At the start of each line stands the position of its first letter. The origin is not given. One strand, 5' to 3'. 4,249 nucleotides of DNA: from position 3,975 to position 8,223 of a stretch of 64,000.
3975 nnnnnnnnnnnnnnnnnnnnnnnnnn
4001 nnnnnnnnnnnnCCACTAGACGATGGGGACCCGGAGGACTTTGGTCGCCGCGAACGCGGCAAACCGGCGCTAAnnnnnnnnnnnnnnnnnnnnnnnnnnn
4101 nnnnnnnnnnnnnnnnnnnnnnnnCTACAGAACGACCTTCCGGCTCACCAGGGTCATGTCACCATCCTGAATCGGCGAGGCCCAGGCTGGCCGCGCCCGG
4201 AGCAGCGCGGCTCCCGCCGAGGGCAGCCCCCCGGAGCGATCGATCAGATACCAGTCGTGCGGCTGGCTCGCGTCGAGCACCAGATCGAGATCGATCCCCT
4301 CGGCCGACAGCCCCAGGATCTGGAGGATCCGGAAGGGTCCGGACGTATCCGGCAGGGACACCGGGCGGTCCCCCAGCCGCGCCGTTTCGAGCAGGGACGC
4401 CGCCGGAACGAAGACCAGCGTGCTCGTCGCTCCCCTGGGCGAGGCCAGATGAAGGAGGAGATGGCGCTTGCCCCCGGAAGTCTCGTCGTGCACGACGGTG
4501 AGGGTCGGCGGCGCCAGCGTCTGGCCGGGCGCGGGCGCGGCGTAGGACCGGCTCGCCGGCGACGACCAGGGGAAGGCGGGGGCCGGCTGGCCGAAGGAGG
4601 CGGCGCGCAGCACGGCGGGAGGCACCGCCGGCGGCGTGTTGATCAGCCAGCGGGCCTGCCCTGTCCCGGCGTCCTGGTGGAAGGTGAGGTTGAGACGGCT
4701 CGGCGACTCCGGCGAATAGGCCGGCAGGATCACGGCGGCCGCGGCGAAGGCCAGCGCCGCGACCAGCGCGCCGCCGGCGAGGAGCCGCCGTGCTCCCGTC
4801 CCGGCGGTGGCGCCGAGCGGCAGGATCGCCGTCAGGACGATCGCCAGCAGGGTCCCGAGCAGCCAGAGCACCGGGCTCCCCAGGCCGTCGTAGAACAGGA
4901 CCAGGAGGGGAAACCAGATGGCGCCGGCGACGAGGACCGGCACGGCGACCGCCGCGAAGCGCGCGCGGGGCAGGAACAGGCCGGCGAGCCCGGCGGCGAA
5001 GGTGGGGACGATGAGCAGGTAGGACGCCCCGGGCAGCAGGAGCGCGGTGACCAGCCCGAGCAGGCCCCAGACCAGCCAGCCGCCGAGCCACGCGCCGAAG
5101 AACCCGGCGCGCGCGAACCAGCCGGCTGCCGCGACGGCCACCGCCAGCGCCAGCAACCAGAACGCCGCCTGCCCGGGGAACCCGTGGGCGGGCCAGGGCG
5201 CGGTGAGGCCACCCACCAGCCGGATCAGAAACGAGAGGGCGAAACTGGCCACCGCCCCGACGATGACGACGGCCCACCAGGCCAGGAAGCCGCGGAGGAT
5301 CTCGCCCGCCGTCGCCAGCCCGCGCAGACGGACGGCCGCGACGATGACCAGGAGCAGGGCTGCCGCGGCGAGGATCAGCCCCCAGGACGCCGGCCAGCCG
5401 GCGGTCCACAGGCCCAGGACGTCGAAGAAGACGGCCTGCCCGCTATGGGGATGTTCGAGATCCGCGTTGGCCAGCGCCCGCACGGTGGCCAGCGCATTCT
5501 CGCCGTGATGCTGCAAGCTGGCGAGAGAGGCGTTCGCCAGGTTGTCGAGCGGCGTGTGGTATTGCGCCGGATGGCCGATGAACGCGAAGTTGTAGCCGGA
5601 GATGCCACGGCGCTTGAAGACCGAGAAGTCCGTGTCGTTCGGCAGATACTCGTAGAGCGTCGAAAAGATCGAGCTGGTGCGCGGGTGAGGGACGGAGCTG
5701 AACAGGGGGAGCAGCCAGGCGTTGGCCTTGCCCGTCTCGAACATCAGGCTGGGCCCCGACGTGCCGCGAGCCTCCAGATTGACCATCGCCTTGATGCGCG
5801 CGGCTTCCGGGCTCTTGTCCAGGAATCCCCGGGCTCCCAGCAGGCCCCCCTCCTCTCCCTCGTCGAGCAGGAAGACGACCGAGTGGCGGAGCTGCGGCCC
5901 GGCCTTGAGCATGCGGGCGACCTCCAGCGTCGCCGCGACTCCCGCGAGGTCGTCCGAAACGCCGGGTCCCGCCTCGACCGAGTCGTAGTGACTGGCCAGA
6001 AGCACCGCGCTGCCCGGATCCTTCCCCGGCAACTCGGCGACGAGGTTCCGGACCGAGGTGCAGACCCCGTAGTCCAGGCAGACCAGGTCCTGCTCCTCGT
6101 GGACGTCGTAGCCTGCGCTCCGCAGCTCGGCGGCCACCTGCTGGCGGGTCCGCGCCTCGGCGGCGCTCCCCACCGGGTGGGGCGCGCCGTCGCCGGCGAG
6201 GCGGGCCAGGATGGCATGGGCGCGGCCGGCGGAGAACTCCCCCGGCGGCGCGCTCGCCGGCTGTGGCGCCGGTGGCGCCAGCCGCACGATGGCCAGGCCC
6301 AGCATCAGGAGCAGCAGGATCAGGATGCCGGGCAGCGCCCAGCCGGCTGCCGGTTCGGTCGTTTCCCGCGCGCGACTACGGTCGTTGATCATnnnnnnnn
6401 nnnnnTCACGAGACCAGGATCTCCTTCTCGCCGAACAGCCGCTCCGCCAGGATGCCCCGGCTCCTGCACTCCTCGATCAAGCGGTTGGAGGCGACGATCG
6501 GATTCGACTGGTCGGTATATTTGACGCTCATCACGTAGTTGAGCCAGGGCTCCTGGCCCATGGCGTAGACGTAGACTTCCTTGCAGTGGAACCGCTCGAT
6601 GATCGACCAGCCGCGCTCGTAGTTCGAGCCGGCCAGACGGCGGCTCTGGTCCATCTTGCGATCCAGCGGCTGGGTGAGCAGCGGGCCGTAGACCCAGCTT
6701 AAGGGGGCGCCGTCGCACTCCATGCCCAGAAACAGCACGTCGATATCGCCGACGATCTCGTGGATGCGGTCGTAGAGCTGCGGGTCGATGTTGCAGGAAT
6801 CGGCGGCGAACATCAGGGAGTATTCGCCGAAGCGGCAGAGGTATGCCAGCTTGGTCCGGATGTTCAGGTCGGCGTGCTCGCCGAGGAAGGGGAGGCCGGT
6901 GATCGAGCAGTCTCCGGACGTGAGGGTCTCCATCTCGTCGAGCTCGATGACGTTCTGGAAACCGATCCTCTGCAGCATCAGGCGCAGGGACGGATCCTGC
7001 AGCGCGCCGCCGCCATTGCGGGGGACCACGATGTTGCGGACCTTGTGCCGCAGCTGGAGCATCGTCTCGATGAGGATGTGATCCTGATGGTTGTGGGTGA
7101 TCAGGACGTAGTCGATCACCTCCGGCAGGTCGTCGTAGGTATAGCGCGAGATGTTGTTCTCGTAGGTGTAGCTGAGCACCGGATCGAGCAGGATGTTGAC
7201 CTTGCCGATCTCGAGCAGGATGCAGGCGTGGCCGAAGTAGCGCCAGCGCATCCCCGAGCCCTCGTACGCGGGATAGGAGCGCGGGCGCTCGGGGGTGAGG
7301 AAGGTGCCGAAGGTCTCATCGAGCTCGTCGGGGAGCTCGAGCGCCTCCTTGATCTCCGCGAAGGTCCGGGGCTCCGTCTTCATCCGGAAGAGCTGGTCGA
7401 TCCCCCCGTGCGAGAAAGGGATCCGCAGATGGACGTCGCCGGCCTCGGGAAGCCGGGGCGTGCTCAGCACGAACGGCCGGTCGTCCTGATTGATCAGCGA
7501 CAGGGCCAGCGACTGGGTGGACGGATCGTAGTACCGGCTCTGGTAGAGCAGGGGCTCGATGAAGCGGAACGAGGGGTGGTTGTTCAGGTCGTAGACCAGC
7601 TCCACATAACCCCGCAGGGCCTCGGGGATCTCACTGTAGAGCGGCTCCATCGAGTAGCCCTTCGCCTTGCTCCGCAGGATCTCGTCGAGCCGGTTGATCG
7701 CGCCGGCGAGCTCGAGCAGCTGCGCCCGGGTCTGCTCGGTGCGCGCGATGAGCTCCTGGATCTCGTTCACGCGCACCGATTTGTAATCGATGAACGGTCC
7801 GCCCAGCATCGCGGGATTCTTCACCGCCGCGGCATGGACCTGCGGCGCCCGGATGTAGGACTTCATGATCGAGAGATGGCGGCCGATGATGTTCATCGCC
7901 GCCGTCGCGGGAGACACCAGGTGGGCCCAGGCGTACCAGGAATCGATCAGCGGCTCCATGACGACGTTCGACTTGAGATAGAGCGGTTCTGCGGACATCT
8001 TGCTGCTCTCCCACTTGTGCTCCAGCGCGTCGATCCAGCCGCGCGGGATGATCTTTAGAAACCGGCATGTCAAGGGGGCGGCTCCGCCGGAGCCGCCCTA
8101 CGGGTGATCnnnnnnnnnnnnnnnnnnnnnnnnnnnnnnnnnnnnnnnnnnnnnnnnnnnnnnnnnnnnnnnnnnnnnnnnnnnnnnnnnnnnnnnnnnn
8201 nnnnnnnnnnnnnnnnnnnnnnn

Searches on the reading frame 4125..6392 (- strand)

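Call 11: search_protein_families(library=pfam, proteins=[window:4125-6392:-], max_evalue=0.00001)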
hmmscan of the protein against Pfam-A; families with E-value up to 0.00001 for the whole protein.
window:4125-6392:- (755 aa): 2 families
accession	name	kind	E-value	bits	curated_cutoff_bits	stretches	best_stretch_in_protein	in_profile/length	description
PF04389.22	Peptidase_M28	-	1.1e-43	149.7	21.3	1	116-303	1-192/193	Peptidase family M28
PF01546.33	Peptidase_M20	-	1.3e-06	28.9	24.6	1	142-205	30-94/206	Peptidase family M20/M25/M40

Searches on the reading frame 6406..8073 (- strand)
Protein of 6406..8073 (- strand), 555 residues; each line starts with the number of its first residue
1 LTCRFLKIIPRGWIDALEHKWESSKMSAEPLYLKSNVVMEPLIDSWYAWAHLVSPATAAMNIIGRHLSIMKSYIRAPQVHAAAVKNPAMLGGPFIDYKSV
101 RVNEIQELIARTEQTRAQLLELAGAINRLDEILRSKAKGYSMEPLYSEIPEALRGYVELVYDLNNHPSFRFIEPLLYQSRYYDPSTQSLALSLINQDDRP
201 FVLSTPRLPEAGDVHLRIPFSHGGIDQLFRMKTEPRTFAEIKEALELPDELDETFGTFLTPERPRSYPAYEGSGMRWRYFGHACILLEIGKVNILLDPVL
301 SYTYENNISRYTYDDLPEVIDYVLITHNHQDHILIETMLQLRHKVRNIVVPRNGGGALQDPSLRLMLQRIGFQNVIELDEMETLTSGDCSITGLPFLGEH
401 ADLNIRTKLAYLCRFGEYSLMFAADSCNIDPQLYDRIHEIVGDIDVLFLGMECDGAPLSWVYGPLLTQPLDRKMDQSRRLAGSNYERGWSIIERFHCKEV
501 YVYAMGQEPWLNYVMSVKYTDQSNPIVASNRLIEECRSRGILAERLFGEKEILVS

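Call 11: search_protein_families(library=pfam, proteins=[window:6406-8073:-], max_evalue=0.00001)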
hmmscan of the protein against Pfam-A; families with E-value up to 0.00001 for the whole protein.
window:6406-8073:- (555 aa): 3 families
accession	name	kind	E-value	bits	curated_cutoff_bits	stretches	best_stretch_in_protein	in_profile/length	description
PF18456.6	CmlA_N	-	2e-97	325.5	25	1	32-261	1-230/232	Diiron non-heme beta-hydroxylase N-terminal domain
PF12706.13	Lactamase_B_2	-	4.3e-13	49.8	27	1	293-449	2-162/200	Beta-lactamase superfamily domain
PF13483.12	Lactamase_B_3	-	4.5e-10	40.2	24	1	278-449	3-131/160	Beta-lactamase superfamily domain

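Call 40: find_homologous_proteins(query=window:6406-8073:-, max_evalue=1e-30)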
Query window:6406-8073:- (555 aa): 7481 proteins with E <= 1e-30 among 8000 candidates; the best 120 are listed.
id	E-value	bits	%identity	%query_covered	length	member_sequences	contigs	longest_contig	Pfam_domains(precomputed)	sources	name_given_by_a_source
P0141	0.0e+0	1277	99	100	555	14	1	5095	PF12706.14,PF18456.7,PF13483.13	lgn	-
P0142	0.0e+0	1066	85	95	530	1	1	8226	PF12706.14,PF18456.7,PF13483.13,PF00753.34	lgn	-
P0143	2.6e-280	949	75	95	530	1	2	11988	PF12706.14,PF18456.7,PF13483.13,PF00753.34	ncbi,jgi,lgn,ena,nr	ncbi:MAG TPA: MBL fold metallo-hydrolase [Thermoanaerobaculia bacterium]|nr:MBL fold metallo-hydrola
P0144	4.4e-280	948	76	95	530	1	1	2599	PF12706.14,PF18456.7,PF13483.13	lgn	-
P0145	1.8e-279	946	74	95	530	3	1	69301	PF12706.14,PF18456.7,PF13483.13,PF00753.34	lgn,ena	-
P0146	2.1e-279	946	75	95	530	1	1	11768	PF12706.14,PF18456.7,PF13483.13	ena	-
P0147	4.3e-279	945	76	95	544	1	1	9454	PF12706.14,PF18456.7,PF13483.13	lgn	-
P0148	5.5e-279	945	75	95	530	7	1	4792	PF12706.14,PF18456.7,PF13483.13,PF00753.34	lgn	-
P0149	8.8e-279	944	76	95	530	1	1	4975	PF12706.14,PF18456.7,PF13483.13,PF00753.34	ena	-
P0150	2.4e-278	942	74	95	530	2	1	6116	PF12706.14,PF18456.7,PF13483.13,PF00753.34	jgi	jgi:L-ascorbate metabolism protein UlaG (beta-lactamase superfamily)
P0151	7.1e-277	938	76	94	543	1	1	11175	PF12706.14,PF18456.7,PF13483.13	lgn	-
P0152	9.3e-277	937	75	95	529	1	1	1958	PF12706.14,PF18456.7,PF13483.13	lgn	-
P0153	1.0e-275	934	75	95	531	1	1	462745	PF12706.14,PF18456.7,PF13483.13,PF00753.34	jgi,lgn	jgi:L-ascorbate metabolism protein UlaG (beta-lactamase superfamily)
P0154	1.7e-274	930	74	95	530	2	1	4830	PF12706.14,PF18456.7,PF13483.13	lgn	-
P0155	2.1e-274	929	74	95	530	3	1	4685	PF12706.14,PF18456.7,PF13483.13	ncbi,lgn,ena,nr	ncbi:MAG TPA: MBL fold metallo-hydrolase [Thermoanaerobaculia bacterium]|nr:MBL fold metallo-hydrola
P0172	2.1e-269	913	73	95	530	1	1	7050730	PF12706.14,PF18456.7,PF13483.13,PF00753.34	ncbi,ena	-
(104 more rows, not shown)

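Call 41: find_encoding_contigs(protein=P0145, flank=10000, max_places=2)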
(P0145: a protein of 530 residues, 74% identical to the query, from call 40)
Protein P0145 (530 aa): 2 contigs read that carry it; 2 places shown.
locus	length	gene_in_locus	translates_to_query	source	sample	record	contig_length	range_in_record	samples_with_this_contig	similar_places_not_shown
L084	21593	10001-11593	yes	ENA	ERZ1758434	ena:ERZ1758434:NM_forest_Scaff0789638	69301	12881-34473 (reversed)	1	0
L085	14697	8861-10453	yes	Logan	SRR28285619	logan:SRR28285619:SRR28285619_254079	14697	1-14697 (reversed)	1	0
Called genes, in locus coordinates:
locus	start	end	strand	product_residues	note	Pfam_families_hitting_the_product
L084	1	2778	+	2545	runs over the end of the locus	PF00668:Condensation, PF00501:AMP-binding, PF13193:AMP-binding_C, PF00550:PP-binding, PF00668:Condensation, PF00501:AMP-binding, PF13193:AMP-binding_C, PF00550:PP-binding, +1 more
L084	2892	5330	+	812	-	PF12704:MacB_PCD, PF02687:FtsX, PF12704:MacB_PCD, PF02687:FtsX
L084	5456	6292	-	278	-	-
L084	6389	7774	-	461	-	PF03033:Glyco_transf_28 (faint), PF00201:UDPGT, PF06722:EryCIII-like_C, PF04101:Glyco_tran_28_C (weak)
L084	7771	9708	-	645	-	PF26549:Tricorn_N (weak), PF26550:Tricorn_2nd (weak), PF26549:Tricorn_N, PF01738:DLH (weak), PF02129:Peptidase_S15 (weak), PF12146:Hydrolase_4, PF20434:BD-FAE, PF00326:Peptidase_S9, +4 more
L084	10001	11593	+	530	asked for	PF18456:CmlA_N, PF00753:Lactamase_B (faint), PF13483:Lactamase_B_3, PF12706:Lactamase_B_2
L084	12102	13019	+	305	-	PF13469:Sulfotransfer_3, PF00685:Sulfotransfer_1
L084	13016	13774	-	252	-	PF26128:Gad2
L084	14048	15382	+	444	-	PF03033:Glyco_transf_28 (faint), PF00201:UDPGT, PF06722:EryCIII-like_C, PF04101:Glyco_tran_28_C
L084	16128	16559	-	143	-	PF01797:Y1_Tnp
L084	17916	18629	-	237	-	PF00106:adh_short, PF08659:KR, PF13561:adh_short_C2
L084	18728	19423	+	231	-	PF04298:Zn_peptidase_2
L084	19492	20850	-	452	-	PF02878:PGM_PMM_I, PF02879:PGM_PMM_II, PF02880:PGM_PMM_III, PF00408:PGM_PMM_IV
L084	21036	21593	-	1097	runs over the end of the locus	PF00133:tRNA-synt_1, PF01406:tRNA-synt_1e (faint), PF09334:tRNA-synt_1g, PF08264:Anticodon_1, PF19302:DUF5915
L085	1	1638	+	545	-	?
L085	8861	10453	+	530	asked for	PF18456:CmlA_N, PF00753:Lactamase_B (faint), PF13483:Lactamase_B_3, PF12706:Lactamase_B_2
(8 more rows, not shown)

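Call 42: find_encoding_contigs(protein=P0172, flank=10000, max_places=2)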
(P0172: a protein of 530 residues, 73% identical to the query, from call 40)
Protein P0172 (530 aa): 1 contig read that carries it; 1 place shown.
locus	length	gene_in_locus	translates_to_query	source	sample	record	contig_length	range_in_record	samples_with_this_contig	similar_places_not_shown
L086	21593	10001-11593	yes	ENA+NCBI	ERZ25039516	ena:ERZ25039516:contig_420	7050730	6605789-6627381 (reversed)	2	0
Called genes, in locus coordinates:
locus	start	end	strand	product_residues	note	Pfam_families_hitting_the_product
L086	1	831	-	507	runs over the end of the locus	PF24096:DUF7379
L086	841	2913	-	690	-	PF12770:CHAT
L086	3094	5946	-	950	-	PF13620:CarboxypepD_reg, PF25183:OMP_b-brl_4, PF00593:TonB_dep_Rec_b-barrel (weak), PF25183:OMP_b-brl_4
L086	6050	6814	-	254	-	-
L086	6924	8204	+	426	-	PF00149:Metallophos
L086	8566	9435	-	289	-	PF03807:F420_oxidored, PF14748:P5CR_dimer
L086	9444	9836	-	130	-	-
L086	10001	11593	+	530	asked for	PF18456:CmlA_N, PF00753:Lactamase_B (weak), PF13483:Lactamase_B_3, PF12706:Lactamase_B_2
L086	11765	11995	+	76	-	-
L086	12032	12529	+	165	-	-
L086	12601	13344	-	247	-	-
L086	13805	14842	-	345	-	PF02775:TPP_enzyme_C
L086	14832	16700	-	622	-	PF01558:POR, PF01855:POR_N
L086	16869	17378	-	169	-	PF09970:DUF2204 (faint), PF08843:AbiEii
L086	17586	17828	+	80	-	-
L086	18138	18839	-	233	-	PF13183:Fer4_8 (faint), PF14697:Fer4_21 (faint), PF12838:Fer4_7, PF13187:Fer4_9 (weak), PF13237:Fer4_10 (faint), PF13484:Fer4_16 (faint), PF00037:Fer4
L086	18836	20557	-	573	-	PF00329:Complex1_30kDa, PF00346:Complex1_49kDa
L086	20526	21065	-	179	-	PF01058:Oxidored_q6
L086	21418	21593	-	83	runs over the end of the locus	-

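Call 43: find_encoding_contigs(protein=P0153, flank=10000, max_places=2)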
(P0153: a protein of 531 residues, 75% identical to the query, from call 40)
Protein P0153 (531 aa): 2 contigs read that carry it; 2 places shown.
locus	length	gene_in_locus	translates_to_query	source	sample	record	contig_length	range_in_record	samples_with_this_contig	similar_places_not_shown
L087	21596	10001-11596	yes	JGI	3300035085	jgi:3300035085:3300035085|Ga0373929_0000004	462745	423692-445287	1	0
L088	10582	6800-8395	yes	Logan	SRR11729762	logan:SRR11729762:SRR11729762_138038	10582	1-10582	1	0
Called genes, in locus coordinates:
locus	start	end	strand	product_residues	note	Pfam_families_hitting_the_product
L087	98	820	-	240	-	PF07505:DUF5131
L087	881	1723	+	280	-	-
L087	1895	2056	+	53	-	-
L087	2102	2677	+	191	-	-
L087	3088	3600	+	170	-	-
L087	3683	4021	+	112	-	-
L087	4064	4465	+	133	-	PF13577:SnoaL_4 (weak), PF13474:SnoaL_3, PF14534:DUF4440, PF12680:SnoaL_2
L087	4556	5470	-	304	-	-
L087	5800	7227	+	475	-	PF01266:DAO (weak), PF01593:Amino_oxidase (weak), PF12831:FAD_oxidored (weak), PF13450:NAD_binding_8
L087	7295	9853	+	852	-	PF00135:COesterase, PF20434:BD-FAE, PF07859:Abhydrolase_3, PF00326:Peptidase_S9 (weak), PF03160:Calx-beta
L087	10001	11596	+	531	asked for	PF18456:CmlA_N, PF00753:Lactamase_B (weak), PF13483:Lactamase_B_3, PF12706:Lactamase_B_2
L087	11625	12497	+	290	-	PF05721:PhyH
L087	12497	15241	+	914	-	PF00668:Condensation, PF00501:AMP-binding, PF13193:AMP-binding_C, PF00550:PP-binding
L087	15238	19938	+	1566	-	PF00668:Condensation, PF00501:AMP-binding, PF13193:AMP-binding_C, PF00550:PP-binding, PF00668:Condensation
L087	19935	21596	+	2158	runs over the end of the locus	PF00668:Condensation, PF00501:AMP-binding, PF13193:AMP-binding_C, PF00550:PP-binding, PF00668:Condensation, PF00501:AMP-binding, PF13193:AMP-binding_C, PF00550:PP-binding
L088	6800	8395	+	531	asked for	PF18456:CmlA_N, PF00753:Lactamase_B (weak), PF13483:Lactamase_B_3, PF12706:Lactamase_B_2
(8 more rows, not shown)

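Call 59: find_encoding_contigs(protein=P0142, flank=10000, max_places=2)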
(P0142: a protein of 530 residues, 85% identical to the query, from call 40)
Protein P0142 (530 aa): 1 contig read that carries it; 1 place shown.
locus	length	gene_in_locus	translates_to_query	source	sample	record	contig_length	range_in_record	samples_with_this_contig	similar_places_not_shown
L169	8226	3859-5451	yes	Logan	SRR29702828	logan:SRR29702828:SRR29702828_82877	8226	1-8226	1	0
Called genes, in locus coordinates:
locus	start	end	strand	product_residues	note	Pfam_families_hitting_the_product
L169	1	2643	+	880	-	?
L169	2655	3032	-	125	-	PF07883:Cupin_2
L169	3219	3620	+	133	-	PF13577:SnoaL_4 (weak), PF12680:SnoaL_2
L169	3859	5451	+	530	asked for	PF18456:CmlA_N, PF00753:Lactamase_B (weak), PF13483:Lactamase_B_3, PF12706:Lactamase_B_2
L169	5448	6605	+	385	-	PF00155:Aminotran_1_2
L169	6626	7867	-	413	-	PF13549:ATP-grasp_5 (weak), PF01071:GARS_A, PF02655:ATP-grasp_3, PF02786:CPSase_L_D2, PF02222:ATP-grasp, PF07478:Dala_Dala_lig_C (weak), PF13535:ATP-grasp_4, PF18603:LAL_C2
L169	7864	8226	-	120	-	?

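Call 60: find_encoding_contigs(protein=P0143, flank=10000, max_places=3)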
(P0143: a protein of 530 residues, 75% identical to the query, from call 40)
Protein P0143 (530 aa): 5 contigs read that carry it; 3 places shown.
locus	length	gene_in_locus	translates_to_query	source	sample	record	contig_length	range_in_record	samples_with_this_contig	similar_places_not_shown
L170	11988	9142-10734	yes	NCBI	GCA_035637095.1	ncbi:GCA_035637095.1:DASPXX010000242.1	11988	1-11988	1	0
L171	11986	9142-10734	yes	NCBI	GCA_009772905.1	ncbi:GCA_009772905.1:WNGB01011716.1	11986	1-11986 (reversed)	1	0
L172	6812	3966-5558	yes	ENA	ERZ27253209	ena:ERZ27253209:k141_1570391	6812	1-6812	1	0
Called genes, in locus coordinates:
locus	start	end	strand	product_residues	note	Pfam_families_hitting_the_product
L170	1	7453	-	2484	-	PF00668:Condensation, PF00501:AMP-binding, PF13193:AMP-binding_C, PF00550:PP-binding, PF00668:Condensation, PF00501:AMP-binding, PF13193:AMP-binding_C, PF00550:PP-binding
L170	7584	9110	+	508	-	PF00890:FAD_binding_2 (weak), PF01266:DAO, PF01494:FAD_binding_3 (faint), PF01593:Amino_oxidase, PF07992:Pyr_redox_2 (weak), PF13450:NAD_binding_8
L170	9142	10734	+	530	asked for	PF18456:CmlA_N, PF00753:Lactamase_B (faint), PF13483:Lactamase_B_3, PF12706:Lactamase_B_2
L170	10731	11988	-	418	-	PF13193:AMP-binding_C (weak), PF00550:PP-binding, PF00975:Thioesterase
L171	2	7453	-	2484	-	?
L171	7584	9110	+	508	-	PF00890:FAD_binding_2 (weak), PF01266:DAO, PF01494:FAD_binding_3 (faint), PF01593:Amino_oxidase, PF07992:Pyr_redox_2 (weak), PF13450:NAD_binding_8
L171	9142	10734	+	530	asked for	PF18456:CmlA_N, PF00753:Lactamase_B (faint), PF13483:Lactamase_B_3, PF12706:Lactamase_B_2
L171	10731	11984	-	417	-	?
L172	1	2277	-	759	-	?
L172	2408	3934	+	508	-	PF00890:FAD_binding_2 (weak), PF01266:DAO, PF01494:FAD_binding_3 (faint), PF01593:Amino_oxidase, PF07992:Pyr_redox_2 (weak), PF13450:NAD_binding_8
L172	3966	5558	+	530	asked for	PF18456:CmlA_N, PF00753:Lactamase_B (faint), PF13483:Lactamase_B_3, PF12706:Lactamase_B_2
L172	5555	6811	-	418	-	PF13193:AMP-binding_C (weak), PF00550:PP-binding, PF00975:Thioesterase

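Call 70: search_solved_structures(query=window:6406-8073:-, max_evalue=0.00001, show_alignments=1)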
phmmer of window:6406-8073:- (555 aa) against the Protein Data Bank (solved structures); distinct sequences matched with E-value up to 0.00001: 6.
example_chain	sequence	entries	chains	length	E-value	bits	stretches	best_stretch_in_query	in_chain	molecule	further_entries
8a90_A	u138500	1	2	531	9.3e-154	516.3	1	29-552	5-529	Non-heme diiron monooxygenase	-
5kik_A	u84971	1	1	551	2e-130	439.3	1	33-547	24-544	CmlA protein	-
4jo0_A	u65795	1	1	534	2.3e-130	439.1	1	33-547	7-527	CmlA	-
5kil_A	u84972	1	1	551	5.1e-130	437.9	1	33-547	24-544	CmlA protein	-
3x2z_A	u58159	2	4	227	3e-06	29.4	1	274-333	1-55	UPF0173 metal-dependent hydrolase TM_1162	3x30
4qn9_A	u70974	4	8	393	7.7e-06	28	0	269-382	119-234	N-acyl-phosphatidylethanolamine-hydrolyzing phospholipase D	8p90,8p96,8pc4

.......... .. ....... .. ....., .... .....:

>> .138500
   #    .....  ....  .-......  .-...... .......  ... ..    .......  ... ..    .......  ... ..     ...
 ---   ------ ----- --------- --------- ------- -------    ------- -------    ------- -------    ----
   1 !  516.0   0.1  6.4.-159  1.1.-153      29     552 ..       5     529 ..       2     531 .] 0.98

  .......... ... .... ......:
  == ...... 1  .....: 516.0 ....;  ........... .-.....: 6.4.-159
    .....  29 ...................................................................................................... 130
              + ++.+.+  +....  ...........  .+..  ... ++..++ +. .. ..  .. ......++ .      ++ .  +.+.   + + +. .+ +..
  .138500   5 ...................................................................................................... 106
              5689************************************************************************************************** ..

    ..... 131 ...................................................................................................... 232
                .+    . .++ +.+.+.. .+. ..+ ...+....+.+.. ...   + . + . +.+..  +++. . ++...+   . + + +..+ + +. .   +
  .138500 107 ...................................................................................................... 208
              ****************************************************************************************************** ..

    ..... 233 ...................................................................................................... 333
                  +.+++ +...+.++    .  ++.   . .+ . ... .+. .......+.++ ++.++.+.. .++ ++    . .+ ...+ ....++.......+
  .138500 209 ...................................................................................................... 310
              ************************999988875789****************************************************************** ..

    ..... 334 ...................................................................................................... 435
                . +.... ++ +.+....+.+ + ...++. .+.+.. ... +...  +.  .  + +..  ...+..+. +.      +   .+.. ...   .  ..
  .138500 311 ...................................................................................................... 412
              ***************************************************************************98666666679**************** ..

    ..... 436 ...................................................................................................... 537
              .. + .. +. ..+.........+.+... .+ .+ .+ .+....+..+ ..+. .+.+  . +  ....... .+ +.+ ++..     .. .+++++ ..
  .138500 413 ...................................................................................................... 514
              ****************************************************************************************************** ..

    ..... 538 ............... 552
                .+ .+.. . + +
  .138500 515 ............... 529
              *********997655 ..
